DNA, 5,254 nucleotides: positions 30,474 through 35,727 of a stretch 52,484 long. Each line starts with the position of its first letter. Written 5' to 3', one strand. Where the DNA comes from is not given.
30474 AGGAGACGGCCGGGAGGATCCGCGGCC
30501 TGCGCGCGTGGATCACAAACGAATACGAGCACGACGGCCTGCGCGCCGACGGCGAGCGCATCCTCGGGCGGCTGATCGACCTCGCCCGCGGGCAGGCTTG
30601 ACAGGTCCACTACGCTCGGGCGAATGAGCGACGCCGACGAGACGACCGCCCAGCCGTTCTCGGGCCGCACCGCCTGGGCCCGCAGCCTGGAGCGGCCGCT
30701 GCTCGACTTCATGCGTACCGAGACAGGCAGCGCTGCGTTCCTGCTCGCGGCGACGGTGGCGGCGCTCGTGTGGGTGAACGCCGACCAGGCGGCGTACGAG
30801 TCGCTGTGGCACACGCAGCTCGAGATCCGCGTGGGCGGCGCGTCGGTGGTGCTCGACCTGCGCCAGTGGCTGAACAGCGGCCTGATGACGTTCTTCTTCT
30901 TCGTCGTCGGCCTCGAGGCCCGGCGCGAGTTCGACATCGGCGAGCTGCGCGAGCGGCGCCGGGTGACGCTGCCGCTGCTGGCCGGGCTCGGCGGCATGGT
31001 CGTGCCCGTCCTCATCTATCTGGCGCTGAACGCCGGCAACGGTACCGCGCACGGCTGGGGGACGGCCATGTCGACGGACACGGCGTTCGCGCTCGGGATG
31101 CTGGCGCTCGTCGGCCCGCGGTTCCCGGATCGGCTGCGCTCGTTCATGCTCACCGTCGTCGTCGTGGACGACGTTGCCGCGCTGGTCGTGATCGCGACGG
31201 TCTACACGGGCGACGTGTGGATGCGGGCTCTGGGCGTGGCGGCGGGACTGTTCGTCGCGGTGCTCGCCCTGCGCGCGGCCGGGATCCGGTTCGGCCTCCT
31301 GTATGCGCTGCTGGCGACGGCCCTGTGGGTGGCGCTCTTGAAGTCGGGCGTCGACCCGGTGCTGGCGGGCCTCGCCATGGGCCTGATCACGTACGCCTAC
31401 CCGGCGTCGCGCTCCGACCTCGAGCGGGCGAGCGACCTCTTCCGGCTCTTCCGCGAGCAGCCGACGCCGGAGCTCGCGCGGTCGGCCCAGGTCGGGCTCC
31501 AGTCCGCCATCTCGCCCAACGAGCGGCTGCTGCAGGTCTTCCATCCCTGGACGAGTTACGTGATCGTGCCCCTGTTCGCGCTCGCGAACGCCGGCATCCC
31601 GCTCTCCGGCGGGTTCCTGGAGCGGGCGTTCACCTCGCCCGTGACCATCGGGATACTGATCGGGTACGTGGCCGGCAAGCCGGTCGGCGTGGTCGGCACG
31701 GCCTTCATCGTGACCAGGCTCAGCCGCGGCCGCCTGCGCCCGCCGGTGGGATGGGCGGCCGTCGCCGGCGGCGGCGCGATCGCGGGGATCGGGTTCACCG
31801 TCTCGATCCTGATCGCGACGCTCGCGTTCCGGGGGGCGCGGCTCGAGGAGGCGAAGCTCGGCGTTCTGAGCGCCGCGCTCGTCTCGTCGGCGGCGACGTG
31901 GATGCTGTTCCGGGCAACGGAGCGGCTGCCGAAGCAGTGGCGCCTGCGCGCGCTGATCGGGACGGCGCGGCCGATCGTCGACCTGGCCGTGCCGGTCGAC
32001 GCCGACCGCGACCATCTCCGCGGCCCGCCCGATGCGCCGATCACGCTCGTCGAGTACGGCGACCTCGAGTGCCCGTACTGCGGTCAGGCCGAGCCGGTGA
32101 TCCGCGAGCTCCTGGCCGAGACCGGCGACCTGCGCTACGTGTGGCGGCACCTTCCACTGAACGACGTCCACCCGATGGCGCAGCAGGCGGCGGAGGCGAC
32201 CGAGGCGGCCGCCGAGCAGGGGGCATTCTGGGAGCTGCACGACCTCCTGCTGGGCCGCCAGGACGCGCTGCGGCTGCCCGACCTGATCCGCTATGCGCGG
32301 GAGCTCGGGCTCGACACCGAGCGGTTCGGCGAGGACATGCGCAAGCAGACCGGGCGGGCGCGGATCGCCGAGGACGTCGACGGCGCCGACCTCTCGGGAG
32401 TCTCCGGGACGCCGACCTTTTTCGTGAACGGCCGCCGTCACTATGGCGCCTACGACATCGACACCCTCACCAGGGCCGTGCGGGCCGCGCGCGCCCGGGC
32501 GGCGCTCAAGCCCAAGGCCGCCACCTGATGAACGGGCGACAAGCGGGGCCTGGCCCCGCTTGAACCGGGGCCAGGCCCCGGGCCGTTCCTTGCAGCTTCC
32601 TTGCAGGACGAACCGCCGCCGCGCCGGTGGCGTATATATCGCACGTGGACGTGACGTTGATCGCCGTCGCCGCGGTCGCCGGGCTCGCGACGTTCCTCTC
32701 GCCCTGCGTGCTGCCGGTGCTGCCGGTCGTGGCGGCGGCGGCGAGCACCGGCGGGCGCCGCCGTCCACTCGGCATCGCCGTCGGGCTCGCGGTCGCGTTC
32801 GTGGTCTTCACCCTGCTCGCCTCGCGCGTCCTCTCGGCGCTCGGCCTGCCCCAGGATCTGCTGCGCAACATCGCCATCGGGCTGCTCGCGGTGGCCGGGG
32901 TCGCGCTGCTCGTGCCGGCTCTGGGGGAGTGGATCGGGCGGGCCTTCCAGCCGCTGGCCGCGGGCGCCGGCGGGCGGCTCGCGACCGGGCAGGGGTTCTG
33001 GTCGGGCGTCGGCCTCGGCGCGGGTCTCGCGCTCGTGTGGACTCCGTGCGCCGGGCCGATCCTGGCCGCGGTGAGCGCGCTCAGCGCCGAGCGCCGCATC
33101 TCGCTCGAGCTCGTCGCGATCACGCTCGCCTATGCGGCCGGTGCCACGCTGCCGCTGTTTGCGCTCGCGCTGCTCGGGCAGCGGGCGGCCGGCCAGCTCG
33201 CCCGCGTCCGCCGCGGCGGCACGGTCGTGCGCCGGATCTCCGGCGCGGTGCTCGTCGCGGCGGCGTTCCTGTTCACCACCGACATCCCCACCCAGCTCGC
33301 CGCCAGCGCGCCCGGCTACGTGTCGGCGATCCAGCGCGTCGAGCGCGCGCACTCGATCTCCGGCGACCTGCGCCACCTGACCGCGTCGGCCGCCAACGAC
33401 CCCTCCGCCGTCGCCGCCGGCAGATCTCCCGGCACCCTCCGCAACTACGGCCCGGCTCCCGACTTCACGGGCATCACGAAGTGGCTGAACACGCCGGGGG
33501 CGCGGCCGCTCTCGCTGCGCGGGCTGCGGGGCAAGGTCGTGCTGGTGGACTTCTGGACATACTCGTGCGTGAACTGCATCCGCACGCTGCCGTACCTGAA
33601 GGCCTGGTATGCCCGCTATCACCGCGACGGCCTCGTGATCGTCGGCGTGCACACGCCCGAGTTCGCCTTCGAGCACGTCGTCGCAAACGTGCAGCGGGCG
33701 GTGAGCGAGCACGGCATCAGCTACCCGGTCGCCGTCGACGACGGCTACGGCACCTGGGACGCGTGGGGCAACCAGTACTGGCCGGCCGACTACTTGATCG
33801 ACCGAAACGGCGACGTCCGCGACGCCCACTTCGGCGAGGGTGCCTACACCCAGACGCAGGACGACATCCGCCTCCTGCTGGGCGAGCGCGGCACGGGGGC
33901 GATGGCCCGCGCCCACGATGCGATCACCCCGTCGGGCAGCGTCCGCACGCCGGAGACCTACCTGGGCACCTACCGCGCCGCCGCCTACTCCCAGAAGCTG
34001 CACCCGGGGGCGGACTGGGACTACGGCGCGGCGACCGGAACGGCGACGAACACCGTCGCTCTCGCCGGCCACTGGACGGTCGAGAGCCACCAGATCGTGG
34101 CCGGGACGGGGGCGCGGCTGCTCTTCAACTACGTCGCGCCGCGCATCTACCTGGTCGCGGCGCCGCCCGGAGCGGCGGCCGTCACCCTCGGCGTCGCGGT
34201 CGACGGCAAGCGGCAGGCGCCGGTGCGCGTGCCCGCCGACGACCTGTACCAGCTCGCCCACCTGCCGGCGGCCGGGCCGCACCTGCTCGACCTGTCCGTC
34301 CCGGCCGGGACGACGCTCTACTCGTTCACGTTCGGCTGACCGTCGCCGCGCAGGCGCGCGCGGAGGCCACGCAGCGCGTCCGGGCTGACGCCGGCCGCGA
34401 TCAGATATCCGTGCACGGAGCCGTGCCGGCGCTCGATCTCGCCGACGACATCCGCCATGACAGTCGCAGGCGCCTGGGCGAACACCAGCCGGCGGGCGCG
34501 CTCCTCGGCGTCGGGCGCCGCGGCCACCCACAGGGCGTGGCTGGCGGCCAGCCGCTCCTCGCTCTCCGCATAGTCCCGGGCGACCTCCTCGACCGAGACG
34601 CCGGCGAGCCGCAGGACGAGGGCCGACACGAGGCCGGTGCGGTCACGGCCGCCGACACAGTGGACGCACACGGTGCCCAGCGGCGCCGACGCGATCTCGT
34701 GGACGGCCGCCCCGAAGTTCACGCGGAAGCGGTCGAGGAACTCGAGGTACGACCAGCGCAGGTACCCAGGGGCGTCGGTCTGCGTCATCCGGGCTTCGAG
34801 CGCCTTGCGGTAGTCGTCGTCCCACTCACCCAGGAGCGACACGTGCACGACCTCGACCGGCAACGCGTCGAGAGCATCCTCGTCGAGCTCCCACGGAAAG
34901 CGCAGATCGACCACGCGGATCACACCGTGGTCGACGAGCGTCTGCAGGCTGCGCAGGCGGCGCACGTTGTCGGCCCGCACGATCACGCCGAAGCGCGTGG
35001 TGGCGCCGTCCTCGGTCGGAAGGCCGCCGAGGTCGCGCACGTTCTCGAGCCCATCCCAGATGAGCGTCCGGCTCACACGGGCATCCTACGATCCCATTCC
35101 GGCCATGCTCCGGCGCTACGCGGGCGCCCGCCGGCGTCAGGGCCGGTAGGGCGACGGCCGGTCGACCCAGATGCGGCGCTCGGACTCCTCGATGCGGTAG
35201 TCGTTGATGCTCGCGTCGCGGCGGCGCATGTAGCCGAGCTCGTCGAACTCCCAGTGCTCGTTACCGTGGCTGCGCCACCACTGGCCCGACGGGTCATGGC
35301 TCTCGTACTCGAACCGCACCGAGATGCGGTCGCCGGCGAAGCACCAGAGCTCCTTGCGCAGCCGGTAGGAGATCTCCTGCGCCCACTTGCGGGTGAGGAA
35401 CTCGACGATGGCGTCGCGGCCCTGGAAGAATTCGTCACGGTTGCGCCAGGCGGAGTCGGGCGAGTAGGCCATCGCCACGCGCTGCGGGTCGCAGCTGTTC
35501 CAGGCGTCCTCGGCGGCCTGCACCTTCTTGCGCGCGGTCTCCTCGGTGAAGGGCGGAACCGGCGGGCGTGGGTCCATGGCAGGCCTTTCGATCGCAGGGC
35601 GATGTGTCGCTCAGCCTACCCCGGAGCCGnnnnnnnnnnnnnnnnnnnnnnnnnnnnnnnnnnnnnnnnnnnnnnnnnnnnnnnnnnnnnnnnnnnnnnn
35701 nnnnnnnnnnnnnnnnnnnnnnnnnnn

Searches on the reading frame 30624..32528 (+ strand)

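Call 19: search_protein_families(library=pfam, proteins=[window:30624-32528:+], max_evalue=0.00001)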
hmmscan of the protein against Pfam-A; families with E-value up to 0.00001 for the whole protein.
window:30624-32528:+ (634 aa): 3 families
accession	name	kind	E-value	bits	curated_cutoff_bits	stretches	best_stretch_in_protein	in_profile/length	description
PF06965.17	Na_H_antiport_1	-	1.2e-122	409.9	23.5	1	28-428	2-373/374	Na+/H+ antiporter 1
PF13462.12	Thioredoxin_4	-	4e-22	79.6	23.2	1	462-619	4-163/165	Thioredoxin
PF01323.26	DSBA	-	1.8e-20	74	25.6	1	474-619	1-190/191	DSBA-like thioredoxin domain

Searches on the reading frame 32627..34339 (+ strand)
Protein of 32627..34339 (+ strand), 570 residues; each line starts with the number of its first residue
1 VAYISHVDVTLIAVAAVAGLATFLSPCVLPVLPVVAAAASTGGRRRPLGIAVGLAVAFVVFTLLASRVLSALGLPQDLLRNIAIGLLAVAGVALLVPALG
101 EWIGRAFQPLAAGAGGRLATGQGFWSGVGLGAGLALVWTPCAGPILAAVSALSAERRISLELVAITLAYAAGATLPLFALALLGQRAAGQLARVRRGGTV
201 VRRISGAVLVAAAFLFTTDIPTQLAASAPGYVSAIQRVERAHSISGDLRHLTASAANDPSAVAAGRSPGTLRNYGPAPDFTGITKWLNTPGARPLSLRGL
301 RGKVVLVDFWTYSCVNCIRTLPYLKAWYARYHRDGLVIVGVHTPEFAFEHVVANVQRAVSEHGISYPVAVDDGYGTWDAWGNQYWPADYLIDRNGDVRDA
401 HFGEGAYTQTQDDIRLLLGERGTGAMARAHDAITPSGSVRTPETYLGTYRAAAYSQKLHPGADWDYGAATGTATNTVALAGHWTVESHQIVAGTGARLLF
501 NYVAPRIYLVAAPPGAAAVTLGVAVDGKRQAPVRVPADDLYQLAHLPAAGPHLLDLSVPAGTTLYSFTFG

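Call 19: search_protein_families(library=pfam, proteins=[window:32627-34339:+], max_evalue=0.00001)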
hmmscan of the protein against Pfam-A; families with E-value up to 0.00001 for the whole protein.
window:32627-34339:+ (570 aa): 4 families
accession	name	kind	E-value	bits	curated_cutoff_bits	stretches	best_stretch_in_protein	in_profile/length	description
PF17991.7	Thioredoxin_10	-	4.2e-23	82.9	27.1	1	441-570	1-142/142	Thioredoxin like C-terminal domain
PF08534.16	Redoxin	-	3.9e-12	46.6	26.6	1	276-404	5-135/148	Redoxin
PF00578.27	AhpC-TSA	-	9.2e-12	45.4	26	1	276-399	4-123/124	AhpC/TSA family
PF13905.12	Thioredoxin_8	-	6.8e-08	33.2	27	1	302-397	1-94/94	Thioredoxin-like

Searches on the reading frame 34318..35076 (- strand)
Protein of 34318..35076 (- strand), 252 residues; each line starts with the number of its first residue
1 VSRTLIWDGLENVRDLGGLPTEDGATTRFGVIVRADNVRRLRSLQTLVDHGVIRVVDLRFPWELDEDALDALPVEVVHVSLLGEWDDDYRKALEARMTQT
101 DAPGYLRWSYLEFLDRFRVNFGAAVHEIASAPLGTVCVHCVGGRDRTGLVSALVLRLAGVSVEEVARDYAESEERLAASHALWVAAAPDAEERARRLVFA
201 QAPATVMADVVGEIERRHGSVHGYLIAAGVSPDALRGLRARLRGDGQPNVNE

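Call 20: search_protein_families(library=pfam, proteins=[window:34318-35076:-], max_evalue=0.00001)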
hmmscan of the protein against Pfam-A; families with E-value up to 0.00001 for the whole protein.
window:34318-35076:- (252 aa): 1 family
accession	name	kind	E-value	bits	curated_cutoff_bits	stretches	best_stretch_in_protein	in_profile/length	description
PF13350.11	Y_phosphatase3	-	2.6e-48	165.5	22.2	1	7-242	3-238/240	Tyrosine phosphatase family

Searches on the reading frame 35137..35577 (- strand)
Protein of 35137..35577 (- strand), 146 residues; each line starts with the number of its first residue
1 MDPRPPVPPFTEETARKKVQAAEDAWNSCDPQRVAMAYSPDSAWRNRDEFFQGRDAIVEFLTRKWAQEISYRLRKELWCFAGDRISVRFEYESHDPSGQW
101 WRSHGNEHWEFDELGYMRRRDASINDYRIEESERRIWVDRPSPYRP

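Call 20: search_protein_families(library=pfam, proteins=[window:35137-35577:-], max_evalue=0.00001)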
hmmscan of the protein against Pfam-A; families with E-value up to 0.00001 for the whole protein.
window:35137-35577:- (146 aa): 3 families
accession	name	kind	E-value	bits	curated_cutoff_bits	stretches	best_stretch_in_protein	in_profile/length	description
PF07080.17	DUF1348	-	8.2e-62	207.4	22.1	1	8-136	1-129/130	Protein of unknown function (DUF1348)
PF12680.13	SnoaL_2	-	1.8e-09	38.6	27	1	20-112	2-95/102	SnoaL-like domain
PF14534.12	DUF4440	-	4.1e-07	30.8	25.2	1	18-97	4-83/107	Domain of unknown function (DUF4440)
